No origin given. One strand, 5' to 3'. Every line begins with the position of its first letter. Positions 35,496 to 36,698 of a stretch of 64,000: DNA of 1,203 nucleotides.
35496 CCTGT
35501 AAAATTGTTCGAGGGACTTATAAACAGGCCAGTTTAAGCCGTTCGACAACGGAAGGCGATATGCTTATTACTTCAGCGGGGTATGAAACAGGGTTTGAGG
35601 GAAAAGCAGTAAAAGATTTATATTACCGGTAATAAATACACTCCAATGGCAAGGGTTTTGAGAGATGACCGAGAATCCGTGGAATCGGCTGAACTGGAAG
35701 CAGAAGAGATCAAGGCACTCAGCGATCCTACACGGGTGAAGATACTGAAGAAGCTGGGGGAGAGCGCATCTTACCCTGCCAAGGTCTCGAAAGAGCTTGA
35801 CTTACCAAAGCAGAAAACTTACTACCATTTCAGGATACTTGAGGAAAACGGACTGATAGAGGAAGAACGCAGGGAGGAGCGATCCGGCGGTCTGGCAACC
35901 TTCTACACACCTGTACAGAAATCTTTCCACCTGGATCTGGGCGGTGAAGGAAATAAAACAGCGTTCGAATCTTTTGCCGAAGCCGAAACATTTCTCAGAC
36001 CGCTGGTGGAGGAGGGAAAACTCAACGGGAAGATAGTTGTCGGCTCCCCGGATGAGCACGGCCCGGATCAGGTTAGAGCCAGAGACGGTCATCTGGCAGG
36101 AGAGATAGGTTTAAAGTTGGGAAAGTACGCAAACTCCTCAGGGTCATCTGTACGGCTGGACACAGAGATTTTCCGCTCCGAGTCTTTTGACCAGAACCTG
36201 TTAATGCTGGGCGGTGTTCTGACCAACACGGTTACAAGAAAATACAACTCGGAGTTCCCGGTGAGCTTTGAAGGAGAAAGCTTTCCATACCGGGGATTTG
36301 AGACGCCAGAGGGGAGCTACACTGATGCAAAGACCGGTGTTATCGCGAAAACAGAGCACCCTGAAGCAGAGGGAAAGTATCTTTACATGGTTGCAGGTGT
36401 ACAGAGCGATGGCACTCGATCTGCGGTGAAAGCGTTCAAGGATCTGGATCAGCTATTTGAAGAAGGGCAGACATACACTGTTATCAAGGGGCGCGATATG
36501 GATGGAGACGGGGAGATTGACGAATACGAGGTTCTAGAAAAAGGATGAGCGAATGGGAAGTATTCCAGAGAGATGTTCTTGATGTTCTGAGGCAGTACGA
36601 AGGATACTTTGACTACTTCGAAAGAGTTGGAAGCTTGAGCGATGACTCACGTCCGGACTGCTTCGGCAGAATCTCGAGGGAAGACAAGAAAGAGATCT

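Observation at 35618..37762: Winged-HTH plus Mrr-like PD-(D/E)xK nuclease-domain operon with a perfect palindromic operator on its own TATA box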

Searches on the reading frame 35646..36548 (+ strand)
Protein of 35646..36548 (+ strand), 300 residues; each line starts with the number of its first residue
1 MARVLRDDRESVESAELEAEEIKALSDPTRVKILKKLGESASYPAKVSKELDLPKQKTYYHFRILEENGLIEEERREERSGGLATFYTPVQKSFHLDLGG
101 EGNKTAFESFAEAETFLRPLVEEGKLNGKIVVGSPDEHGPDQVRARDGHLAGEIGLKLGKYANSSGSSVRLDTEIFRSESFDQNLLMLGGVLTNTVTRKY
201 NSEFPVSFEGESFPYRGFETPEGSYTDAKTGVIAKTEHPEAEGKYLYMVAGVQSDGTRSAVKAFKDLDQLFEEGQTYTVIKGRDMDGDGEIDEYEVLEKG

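Call 3: search_protein_families(library=pfam, proteins=[window:35646-36548:+], max_evalue=0.1)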
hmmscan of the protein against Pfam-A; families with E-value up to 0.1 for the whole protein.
window:35646-36548:+ (300 aa): 6 families
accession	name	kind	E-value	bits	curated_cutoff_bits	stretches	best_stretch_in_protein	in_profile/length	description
PF12840.13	HTH_20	-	1.7e-10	41.1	27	1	25-73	1-50/51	Helix-turn-helix domain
PF05124.17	S_layer_C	-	3.3e-08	33.8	23.9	1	169-265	97-174/177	S-layer like family, outer domain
PF01022.26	HTH_5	-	2e-07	31.2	22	1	27-72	1-46/47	Bacterial regulatory protein, arsR family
PF01978.25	TrmB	-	0.00073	19.8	25.6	1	44-91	25-66/68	Sugar-specific transcriptional regulator TrmB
PF14394.12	DUF4423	-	0.064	13.5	30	0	13-76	6-71/165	Domain of unknown function (DUF4423)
PF10007.15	DUF2250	-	0.088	13.4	24.4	0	27-74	7-55/93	Uncharacterized protein conserved in archaea (DUF2250)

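Call 4: search_protein_families(library=ncbifam, proteins=[window:35646-36548:+], max_evalue=1)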
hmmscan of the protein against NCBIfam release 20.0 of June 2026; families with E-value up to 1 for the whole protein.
window:35646-36548:+ (300 aa): 11 families
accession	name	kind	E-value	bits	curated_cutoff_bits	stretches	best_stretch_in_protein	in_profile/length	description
NF047906.1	CdPbTransRegCmtR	equivalog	1e-08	35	150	1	23-75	16-68/104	Cd(II)/Pb(II)-sensing metalloregulatory transcriptional regulator CmtR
NF033788.1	HTH_metalloreg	subfamily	1.5e-08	34.3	55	1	21-76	4-60/77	metalloregulator ArsR/SmtB family transcription factor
NF033789.1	repress_SdpR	subfamily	6.1e-08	32.5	100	1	22-77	2-57/79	autorepressor SdpR family transcription factor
NF053602.1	Phr_regulator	exception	2.8e-05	23.8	320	1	24-97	8-80/191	heat shock transcription regulator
TIGR01564.1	S_layer_MJ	subfamily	7.1e-05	21.6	25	1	170-263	492-566/571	S-layer protein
NF041413.1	ArsR_Rv2640c_fam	equivalog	0.00026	21.4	155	1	19-88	33-100/118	Rv2640c family ArsR-like transcriptional regulator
TIGR01884.1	cas_HTH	subfamily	0.0012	18.2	60.2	1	2-78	116-194/202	CRISPR-associated CARF protein Csa3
NF004170.0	PRK05638.1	equivalog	0.037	12.6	421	1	27-80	370-425/442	threonine synthase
NF053755.1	MsvR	equivalog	0.055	13.1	220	1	20-76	5-61/236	transcriptional factor MsvR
NF045707.1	Dbac_1936_reg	equivalog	0.085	12.9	115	1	19-76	8-65/99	ArsR/SmtB-type metalloregulator TsoR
NF040939.2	trans_reg_lrs14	equivalog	0.18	11.9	90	1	29-87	22-82/103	Lrs14 family HTH-type transcriptional regulator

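Call 5: search_protein_families(library=padloc, proteins=[window:35646-36548:+], max_evalue=1)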
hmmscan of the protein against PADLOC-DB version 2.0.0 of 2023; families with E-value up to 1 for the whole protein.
window:35646-36548:+ (300 aa): 9 families
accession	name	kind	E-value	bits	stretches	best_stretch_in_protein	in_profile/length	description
PDLC01438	Csa3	-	2.6e-10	38.9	1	13-79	133-195/305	"CAS-I,CAS-II,CAS-III,CAS-IV,CAS-V,CAS-VI; associated_signaling"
PDLC01720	Csa3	-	2.3e-09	35.8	1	15-87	12-86/118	Csa3_1_CAS-I-II-III-IV-V-VI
PDLC01858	CARF3--CARF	-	3.8e-05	21.7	1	20-78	135-194/204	-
PDLC01848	CARF3--CARF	-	0.0003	18.5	1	14-81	123-189/197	-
PDLC01434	CasR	-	0.00046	18.1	1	11-78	114-178/191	"CAS-I,CAS-II,CAS-III,CAS-IV,CAS-V,CAS-VI; associated_signaling"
PDLC01268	CasR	-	0.00055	17.9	1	6-77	106-172/179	"CAS-I,CAS-II,CAS-III,CAS-IV,CAS-V,CAS-VI; associated_signaling"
PDLC01863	CARF3--CARF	-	0.0015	16.3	1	27-78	119-169/182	-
PDLC01849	CARF3--CARF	-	0.003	15.3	1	28-75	138-185/197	-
PDLC01866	CARF3--CARF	-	0.0038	15.2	1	33-76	144-187/207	-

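Call 7: find_homologous_proteins(query=window:35646-36548:+, max_evalue=0.001)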
Query window:35646-36548:+ (300 aa): 234 proteins with E <= 0.001 among 2094 candidates; the best 120 are listed.
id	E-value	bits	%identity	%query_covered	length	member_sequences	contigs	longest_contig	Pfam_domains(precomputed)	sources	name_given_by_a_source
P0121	1.1e-191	654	100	100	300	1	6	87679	PF12840.14,PF01022.27,PF05124.18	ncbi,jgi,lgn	ncbi:MAG: DNA-binding transcriptional ArsR family regulator [Candidatus Nanohaloarchaea archaeon]|jg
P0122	1.6e-163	561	85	100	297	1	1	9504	PF12840.14,PF13412.13,PF01978.26,PF01022.27,PF05124.18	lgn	-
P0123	3.8e-162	557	83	100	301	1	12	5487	PF12840.14,PF01022.27,PF05124.18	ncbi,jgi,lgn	ncbi:MAG: DNA-binding transcriptional ArsR family regulator [Candidatus Nanohaloarchaea archaeon]|jg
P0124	1.4e-160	552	82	100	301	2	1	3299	PF12840.14,PF01022.27,PF05124.18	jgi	jgi:DNA-binding transcriptional ArsR family regulator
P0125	4.2e-157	540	81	100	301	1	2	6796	PF12840.14,PF01978.26,PF01022.27,PF05124.18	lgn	-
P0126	2.8e-153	528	77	100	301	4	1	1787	PF12840.14,PF01022.27,PF05124.18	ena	-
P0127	1.6e-145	502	75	100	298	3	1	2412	PF12840.14,PF01978.26,PF01022.27,PF05124.18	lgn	-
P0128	8.1e-130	451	66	100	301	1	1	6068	PF12840.14,PF13412.13,PF01978.26,PF01022.27,PF05124.18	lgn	-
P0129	5.7e-124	431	63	100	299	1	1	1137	PF12840.14,PF01978.26,PF01022.27,PF05124.18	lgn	-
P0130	1.9e-118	413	64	96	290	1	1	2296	PF12840.14,PF01022.27,PF05124.18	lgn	-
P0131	5.7e-115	402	62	100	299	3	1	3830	PF12840.14,PF01022.27,PF05124.18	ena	-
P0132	1.4e-112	394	60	100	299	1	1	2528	PF12840.14,PF01978.26,PF01022.27,PF05124.18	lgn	-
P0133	6.0e-111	389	59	100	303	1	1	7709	PF12840.14,PF01022.27,PF05124.18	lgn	-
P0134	8.3e-111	388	60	99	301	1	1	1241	PF12840.14,PF01022.27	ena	-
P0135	9.0e-111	388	60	97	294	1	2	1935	PF12840.14,PF01022.27,PF05124.18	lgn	-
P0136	1.8e-109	384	60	97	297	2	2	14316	PF12840.14,PF01022.27,PF05124.18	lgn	-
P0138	5.0e-109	382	61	98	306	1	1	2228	PF12840.14,PF13412.13,PF01978.26,PF01022.27,PF05124.18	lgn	-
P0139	4.0e-108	379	60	99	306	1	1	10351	PF12840.14,PF13412.13,PF01022.27,PF05124.18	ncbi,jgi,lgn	-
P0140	8.7e-108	378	61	96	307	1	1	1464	PF12840.14,PF13412.13,PF01022.27,PF05124.18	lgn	-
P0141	1.5e-107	378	56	100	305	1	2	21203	PF12840.14,PF01022.27,PF05124.18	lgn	-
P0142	9.8e-107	375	59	99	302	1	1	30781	PF12840.14,PF01022.27,PF05124.18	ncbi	ncbi:MAG: helix-turn-helix domain-containing protein [Candidatus Nanohaloarchaea archaeon]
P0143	3.9e-105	370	56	99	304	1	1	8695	PF12840.14,PF01022.27,PF05124.18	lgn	-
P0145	8.9e-105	369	56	100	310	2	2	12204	PF12840.14,PF13412.13,PF01022.27,PF05124.18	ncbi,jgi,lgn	-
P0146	2.1e-104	367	56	99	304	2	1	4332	PF12840.14,PF01022.27,PF05124.18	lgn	-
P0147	2.7e-104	367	54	100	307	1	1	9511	PF12840.14,PF13412.13,PF01022.27,PF05124.18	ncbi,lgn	-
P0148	1.6e-103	364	57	99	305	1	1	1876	PF12840.14,PF01022.27,PF12802.14,PF05124.18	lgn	-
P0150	2.6e-103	364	55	99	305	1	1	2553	PF12840.14,PF01022.27,PF05124.18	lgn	-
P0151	4.6e-103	363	56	99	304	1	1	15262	PF12840.14,PF01022.27,PF05124.18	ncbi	ncbi:MAG: ArsR/SmtB family transcription factor [Candidatus Nanohaloarchaea archaeon]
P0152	5.3e-103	363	55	100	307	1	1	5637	PF12840.14,PF13412.13,PF01022.27,PF05124.18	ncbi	-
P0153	6.2e-103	362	56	100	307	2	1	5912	PF12840.14,PF13412.13,PF01022.27,PF05124.18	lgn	-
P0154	4.2e-102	360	55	99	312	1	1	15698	PF12840.14,PF01022.27,PF05124.18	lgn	-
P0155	4.4e-102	360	55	100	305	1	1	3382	PF12840.14,PF01978.26,PF01022.27,PF05124.18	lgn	-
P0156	4.4e-102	360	56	99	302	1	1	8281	PF12840.14,PF01022.27,PF05124.18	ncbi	ncbi:MAG: helix-turn-helix domain-containing protein [Candidatus Nanohaloarchaea archaeon]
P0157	8.9e-102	359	55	99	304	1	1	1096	PF12840.14,PF01022.27,PF05124.18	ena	-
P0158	9.2e-102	359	55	99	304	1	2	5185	PF12840.14,PF01022.27,PF05124.18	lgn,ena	-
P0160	1.6e-101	358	56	99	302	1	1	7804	PF12840.14,PF01978.26,PF01022.27,PF05124.18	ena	-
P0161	3.2e-101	357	55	99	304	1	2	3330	PF12840.14,PF13412.13,PF01022.27,PF05124.18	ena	-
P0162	3.6e-101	357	56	98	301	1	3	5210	PF12840.14,PF01978.26,PF01022.27,PF05124.18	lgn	-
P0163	4.2e-101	356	56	99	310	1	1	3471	PF12840.14,PF01022.27,PF05124.18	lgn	-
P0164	8.0e-101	356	57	95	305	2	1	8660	PF12840.14,PF01022.27,PF05124.18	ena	-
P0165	1.2e-100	355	55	99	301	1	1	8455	PF12840.14,PF01022.27,PF05124.18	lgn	-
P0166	1.2e-100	355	54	100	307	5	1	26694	PF12840.14,PF13412.13,PF01022.27,PF05124.18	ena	-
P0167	1.5e-100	355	54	99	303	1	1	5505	PF12840.14,PF01022.27,PF05124.18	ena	-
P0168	1.7e-100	354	54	99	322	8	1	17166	PF12840.14,PF01978.26,PF01022.27,PF05124.18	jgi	-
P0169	1.7e-100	354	55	99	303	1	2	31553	PF12840.14,PF01022.27,PF05124.18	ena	-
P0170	2.1e-100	354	54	99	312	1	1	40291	PF12840.14,PF13412.13,PF01978.26,PF01022.27,PF05124.18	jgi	-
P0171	2.2e-100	354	54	99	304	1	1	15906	PF12840.14,PF01022.27,PF05124.18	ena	-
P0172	4.5e-100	353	57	98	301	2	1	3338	PF12840.14,PF01978.26,PF01022.27,PF05124.18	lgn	-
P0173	7.6e-100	352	55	96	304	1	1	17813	PF12840.14,PF01022.27,PF12802.14,PF05124.18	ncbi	ncbi:MAG: helix-turn-helix domain-containing protein [Candidatus Nanosalina sp.]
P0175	8.2e-100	352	54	99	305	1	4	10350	PF12840.14,PF01022.27,PF05124.18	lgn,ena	-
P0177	1.3e-99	352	56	99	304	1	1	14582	PF12840.14,PF01022.27,PF05124.18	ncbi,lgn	ncbi:MAG: S-layer protein [Candidatus Nanohaloarchaea archaeon]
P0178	3.9e-99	350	56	100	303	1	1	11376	PF12840.14,PF13412.13,PF01022.27,PF12802.14,PF05124.18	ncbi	-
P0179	6.0e-99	349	55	99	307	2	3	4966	PF12840.14,PF01022.27,PF05124.18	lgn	-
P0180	1.0e-98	349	54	99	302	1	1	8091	PF12840.14,PF13412.13,PF01022.27,PF12802.14,PF05124.18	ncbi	-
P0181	1.7e-98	348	54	99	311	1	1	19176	PF12840.14,PF13412.13,PF01022.27,PF05124.18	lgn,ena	-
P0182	1.9e-98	348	54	99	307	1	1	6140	PF12840.14,PF05124.18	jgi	-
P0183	2.2e-98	348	53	100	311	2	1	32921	PF12840.14,PF01022.27,PF05124.18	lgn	-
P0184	2.4e-98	347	54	99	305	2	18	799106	PF12840.14,PF01022.27,PF05124.18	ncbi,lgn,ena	-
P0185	3.2e-98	347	55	99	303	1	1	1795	PF12840.14,PF21476.5,PF01022.27,PF05124.18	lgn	-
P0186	3.9e-98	347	53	99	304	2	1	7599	PF12840.14,PF01022.27,PF05124.18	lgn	-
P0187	4.2e-98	347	55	99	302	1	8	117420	PF12840.14,PF01978.26,PF01022.27,PF05124.18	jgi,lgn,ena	-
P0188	4.3e-98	347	55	99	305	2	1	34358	PF12840.14,PF01022.27,PF05124.18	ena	-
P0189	1.0e-97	345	53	99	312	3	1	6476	PF12840.14,PF01022.27,PF05124.18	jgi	-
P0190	1.1e-97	345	55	99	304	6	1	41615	PF12840.14,PF05124.18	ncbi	ncbi:MAG: helix-turn-helix domain-containing protein [Candidatus Nanosalina sp.]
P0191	1.3e-97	345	53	99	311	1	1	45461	PF12840.14,PF13412.13,PF01978.26,PF01022.27,PF05124.18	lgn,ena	-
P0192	1.3e-97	345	56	99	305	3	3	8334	PF12840.14,PF01022.27,PF05124.18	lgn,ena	-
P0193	1.7e-97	345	53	99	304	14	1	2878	PF12840.14,PF13412.13,PF01022.27,PF05124.18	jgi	-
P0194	2.3e-97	344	55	100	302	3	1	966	PF12840.14,PF01022.27,PF05124.18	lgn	-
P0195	2.7e-97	344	54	99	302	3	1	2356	PF12840.14,PF01022.27,PF05124.18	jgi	-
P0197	6.2e-97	343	53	96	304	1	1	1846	PF12840.14,PF01022.27,PF05124.18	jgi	jgi:DNA-binding transcriptional ArsR family regulator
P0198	8.9e-97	342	55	99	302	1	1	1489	PF12840.14,PF01022.27,PF05124.18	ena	-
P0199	1.1e-96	342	56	98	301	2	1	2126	PF12840.14,PF01978.26,PF01022.27,PF05124.18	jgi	jgi:DNA-binding transcriptional ArsR family regulator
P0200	1.1e-96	342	54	99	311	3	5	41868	PF12840.14,PF01022.27,PF05124.18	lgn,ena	-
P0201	1.3e-96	342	53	95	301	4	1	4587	PF12840.14,PF01022.27,PF05124.18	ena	-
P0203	1.5e-96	342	54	95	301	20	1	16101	PF12840.14,PF01022.27,PF05124.18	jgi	jgi:DNA-binding transcriptional ArsR family regulator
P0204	1.7e-96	341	54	99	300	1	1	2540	PF12840.14,PF01022.27,PF05124.18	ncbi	-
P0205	2.1e-96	341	52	99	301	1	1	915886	PF12840.14,PF13412.13,PF01978.26,PF01022.27,PF05124.18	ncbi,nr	ncbi:helix-turn-helix domain-containing protein [Candidatus Nanohaloarchaea archaeon]|nr:helix-turn-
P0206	2.9e-96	341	56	97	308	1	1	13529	PF12840.14,PF01022.27,PF05124.18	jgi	-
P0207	8.4e-96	339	53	99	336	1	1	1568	PF12840.14,PF01022.27,PF05124.18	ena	-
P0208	1.3e-95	338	52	99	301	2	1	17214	PF12840.14,PF01022.27,PF05124.18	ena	-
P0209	1.9e-95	338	54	99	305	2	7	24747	PF12840.14,PF01022.27,PF05124.18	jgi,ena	-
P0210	3.3e-95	337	53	99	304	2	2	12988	PF12840.14,PF01022.27,PF05124.18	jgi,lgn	jgi:DNA-binding transcriptional ArsR family regulator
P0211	3.7e-95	337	53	100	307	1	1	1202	PF12840.14,PF01022.27,PF05124.18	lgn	-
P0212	4.7e-95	337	52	99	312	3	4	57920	PF12840.14,PF01022.27,PF05124.18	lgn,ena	-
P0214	7.5e-95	336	53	99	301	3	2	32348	PF12840.14,PF13412.13,PF01022.27,PF05124.18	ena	-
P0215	8.5e-95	336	55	99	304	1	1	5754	PF12840.14,PF01022.27,PF05124.18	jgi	jgi:DNA-binding transcriptional ArsR family regulator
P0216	8.6e-95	336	52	99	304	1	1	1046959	PF12840.14,PF01022.27,PF05124.18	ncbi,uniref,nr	ncbi:ArsR family transcriptional regulator [Candidatus Nanohalovita haloferacivicina]|uniref:ArsR fa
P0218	1.5e-94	335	53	99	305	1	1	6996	PF12840.14,PF01978.26,PF01022.27,PF05124.18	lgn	-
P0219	1.6e-94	335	52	99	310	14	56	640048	PF12840.14,PF13412.13,PF01978.26,PF01022.27,PF05124.18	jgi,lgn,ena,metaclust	jgi:DNA-binding transcriptional ArsR family regulator|metaclust:\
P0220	1.7e-94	335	53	95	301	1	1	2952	PF12840.14,PF13412.13,PF01022.27,PF05124.18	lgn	-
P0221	2.0e-94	335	53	99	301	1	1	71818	PF12840.14,PF01022.27,PF05124.18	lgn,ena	-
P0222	2.7e-94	334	54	98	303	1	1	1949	PF12840.14,PF01978.26,PF01022.27,PF12802.14,PF05124.18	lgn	-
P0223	5.5e-94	333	53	99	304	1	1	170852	PF12840.14,PF01022.27,PF05124.18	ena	-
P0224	1.3e-93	332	54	99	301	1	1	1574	PF12840.14,PF01978.26,PF01022.27,PF05124.18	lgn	-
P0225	1.4e-93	332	53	99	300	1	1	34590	PF12840.14,PF13412.13,PF01022.27,PF05124.18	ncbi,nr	ncbi:MAG: helix-turn-helix domain-containing protein [Nanohaloarchaea archaeon]|nr:helix-turn-helix 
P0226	1.9e-93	331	52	99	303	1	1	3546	PF12840.14,PF01022.27,PF05124.18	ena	-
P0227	2.0e-93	331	52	99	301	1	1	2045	PF12840.14,PF13412.13,PF08279.19,PF01022.27,PF05124.18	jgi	jgi:DNA-binding transcriptional ArsR family regulator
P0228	3.2e-93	331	51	99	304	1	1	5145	PF01047.29,PF12840.14,PF13412.13,PF01022.27,PF05124.18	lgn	-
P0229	3.5e-93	330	51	99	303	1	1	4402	PF12840.14,PF01022.27,PF05124.18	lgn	-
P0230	6.3e-93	330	52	97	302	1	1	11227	PF12840.14,PF01978.26,PF01022.27,PF05124.18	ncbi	-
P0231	8.0e-93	329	51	97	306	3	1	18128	PF12840.14,PF01022.27,PF04182.19,PF05124.18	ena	-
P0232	1.2e-92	329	52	99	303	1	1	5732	PF12840.14,PF01022.27,PF12802.14,PF05124.18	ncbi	-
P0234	1.2e-92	329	54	99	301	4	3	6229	PF12840.14,PF01978.26,PF01022.27,PF05124.18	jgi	jgi:DNA-binding transcriptional ArsR family regulator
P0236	2.3e-92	328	52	94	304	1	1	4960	PF12840.14,PF01978.26,PF01022.27,PF05124.18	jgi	jgi:DNA-binding transcriptional ArsR family regulator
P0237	5.6e-92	327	53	96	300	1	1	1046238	PF12840.14,PF13412.13,PF21476.5,PF01978.26,PF01022.27,PF05124.18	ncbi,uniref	ncbi:helix-turn-helix domain-containing protein [Candidatus Nanosalina sp. VS9-1]|uniref:helix-turn-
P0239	2.6e-91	324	51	99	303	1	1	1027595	PF12840.14,PF01022.27,PF05124.18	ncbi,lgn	-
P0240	7.9e-91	323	48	98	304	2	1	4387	PF12840.14,PF01022.27,PF05124.18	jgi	jgi:DNA-binding transcriptional ArsR family regulator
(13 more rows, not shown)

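Call 33: search_solved_structures(query=A2, max_evalue=1, show_alignments=2)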
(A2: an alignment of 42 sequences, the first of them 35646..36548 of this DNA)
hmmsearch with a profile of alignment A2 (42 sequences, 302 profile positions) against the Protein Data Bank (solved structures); distinct sequences matched with E-value up to 1: 80 (the best 60 are shown).
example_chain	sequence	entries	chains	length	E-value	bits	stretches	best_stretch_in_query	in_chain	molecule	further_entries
1uly_A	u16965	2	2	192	2.9e-11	46.3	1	18-107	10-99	hypothetical protein PH1932 | hypothetical transcription regulator protein, PH1932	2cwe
2p4w_A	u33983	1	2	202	2.9e-07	33.2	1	21-95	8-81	Transcriptional regulatory protein arsR family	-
2oqg_A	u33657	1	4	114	5.5e-06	29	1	22-75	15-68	Possible transcriptional regulator, ArsR family protein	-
4ggg_A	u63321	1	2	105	0.00024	23.6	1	12-77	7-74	Repressor protein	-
1r1u_A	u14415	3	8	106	0.00026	23.5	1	10-77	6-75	repressor protein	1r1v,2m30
2kjb_A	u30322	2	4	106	0.00027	23.5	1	11-77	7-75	CzrA protein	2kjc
6cda_A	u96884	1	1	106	0.00028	23.4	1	10-77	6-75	ArsR family transcriptional regulator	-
6cdb_A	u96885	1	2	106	0.00041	22.8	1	10-77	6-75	ArsR family transcriptional regulator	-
5duk_A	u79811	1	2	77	0.00042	22.8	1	23-85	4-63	putative DNA binding protein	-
4omy_A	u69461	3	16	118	0.00045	22.7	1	10-95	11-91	NolR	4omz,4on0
2quf_A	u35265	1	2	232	0.00058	22.4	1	24-99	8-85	Transcription Factor PF0095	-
1y0u_A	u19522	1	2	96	0.00074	22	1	10-73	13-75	arsenical resistance operon repressor, putative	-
5dym_A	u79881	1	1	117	0.00084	21.8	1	17-102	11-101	PadR-family transcriptional regulator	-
7r22_A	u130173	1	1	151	0.001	21.5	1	18-78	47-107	ArsR family transcriptional regulator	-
2jsc_A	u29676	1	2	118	0.0014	21.1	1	23-74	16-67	Transcriptional regulator Rv1994c/MT2050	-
9fsa_A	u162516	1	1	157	0.062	15.7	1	121-210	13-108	S-layer protein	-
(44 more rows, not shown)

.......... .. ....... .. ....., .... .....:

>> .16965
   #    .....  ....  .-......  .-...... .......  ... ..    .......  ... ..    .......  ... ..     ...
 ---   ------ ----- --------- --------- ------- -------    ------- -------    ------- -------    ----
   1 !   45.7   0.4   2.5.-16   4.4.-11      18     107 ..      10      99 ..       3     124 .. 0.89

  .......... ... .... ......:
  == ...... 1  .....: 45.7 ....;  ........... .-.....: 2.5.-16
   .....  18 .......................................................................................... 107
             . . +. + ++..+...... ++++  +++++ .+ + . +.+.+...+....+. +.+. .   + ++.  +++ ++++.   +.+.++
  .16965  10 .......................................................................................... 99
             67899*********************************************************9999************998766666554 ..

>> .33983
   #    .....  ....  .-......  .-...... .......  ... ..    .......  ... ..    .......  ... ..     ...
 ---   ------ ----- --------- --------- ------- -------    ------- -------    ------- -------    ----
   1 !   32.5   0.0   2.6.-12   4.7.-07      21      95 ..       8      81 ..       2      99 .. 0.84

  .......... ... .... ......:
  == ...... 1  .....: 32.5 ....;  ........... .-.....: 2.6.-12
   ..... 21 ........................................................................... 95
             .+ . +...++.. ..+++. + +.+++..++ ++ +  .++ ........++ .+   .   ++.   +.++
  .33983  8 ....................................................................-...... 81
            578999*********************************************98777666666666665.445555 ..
